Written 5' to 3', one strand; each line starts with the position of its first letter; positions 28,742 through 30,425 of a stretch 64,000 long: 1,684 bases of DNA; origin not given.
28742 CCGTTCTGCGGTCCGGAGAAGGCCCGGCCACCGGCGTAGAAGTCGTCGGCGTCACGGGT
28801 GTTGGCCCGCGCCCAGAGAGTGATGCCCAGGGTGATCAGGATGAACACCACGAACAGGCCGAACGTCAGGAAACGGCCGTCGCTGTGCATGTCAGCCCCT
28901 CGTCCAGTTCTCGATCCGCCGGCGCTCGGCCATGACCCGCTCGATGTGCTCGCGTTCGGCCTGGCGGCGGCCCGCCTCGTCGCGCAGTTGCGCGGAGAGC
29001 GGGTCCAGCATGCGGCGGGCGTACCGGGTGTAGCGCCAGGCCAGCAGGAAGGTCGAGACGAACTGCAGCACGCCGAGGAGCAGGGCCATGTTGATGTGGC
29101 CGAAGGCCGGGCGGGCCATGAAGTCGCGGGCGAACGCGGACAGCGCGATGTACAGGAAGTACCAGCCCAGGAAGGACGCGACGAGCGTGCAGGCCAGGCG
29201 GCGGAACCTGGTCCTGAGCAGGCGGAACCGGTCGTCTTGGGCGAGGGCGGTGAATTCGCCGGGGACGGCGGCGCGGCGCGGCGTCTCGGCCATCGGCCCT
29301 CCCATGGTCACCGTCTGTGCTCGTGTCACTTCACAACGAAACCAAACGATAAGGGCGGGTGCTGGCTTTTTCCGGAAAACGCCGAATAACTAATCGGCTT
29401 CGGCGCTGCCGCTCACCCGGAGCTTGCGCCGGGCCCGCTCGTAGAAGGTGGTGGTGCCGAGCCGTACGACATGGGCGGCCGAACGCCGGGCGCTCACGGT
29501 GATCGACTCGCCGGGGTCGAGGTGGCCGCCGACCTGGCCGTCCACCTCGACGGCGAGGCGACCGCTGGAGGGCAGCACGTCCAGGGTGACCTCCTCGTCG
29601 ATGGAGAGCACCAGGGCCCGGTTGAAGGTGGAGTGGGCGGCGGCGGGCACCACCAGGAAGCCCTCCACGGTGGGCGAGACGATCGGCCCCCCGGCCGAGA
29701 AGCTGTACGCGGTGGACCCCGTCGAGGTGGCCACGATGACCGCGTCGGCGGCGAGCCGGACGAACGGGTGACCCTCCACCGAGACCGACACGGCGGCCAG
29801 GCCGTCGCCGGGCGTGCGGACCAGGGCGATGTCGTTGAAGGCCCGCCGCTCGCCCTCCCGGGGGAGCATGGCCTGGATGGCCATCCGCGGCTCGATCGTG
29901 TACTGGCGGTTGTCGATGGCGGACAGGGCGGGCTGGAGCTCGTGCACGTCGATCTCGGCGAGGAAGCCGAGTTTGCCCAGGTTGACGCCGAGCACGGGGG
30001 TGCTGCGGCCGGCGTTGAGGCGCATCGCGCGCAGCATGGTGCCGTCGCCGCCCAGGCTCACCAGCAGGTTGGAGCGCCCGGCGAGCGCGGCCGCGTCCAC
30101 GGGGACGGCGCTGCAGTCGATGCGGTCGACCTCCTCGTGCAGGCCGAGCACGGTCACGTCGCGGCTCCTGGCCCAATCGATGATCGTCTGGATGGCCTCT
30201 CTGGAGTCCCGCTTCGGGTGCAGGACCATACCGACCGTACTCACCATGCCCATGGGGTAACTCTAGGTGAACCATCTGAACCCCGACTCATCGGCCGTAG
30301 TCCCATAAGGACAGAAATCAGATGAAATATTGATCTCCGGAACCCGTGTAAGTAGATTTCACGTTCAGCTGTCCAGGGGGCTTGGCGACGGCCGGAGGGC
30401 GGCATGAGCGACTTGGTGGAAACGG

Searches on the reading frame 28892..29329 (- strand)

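Call 90: search_protein_families(library=pfam, proteins=[window:28892-29329:-], max_evalue=0.001)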
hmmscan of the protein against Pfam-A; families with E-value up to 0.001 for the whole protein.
window:28892-29329:- (145 aa): 1 family
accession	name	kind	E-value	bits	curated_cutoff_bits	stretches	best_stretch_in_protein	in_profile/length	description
PF04341.17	DUF485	-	2.5e-28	98.3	28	1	31-116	2-87/88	Protein of unknown function, DUF485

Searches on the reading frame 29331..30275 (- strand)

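Call 15: search_protein_families(library=pfam, proteins=[window:29331-30275:-], max_evalue=0.001)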
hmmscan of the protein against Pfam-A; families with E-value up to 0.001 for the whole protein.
window:29331-30275:- (314 aa): 0 families

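Call 90: search_protein_families(library=pfam, proteins=[window:29390-30253:-], max_evalue=0.001)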
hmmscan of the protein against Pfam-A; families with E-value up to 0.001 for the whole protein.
window:29390-30253:- (287 aa): 2 families
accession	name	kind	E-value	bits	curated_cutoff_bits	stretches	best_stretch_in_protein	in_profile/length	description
PF20143.4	NAD_kinase_C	-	6.7e-26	90.9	23.7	1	140-264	2-125/126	ATP-NAD kinase C-terminal domain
PF01513.26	NAD_kinase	-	4.7e-14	53.3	25.5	1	62-117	74-129/130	ATP-NAD kinase N-terminal domain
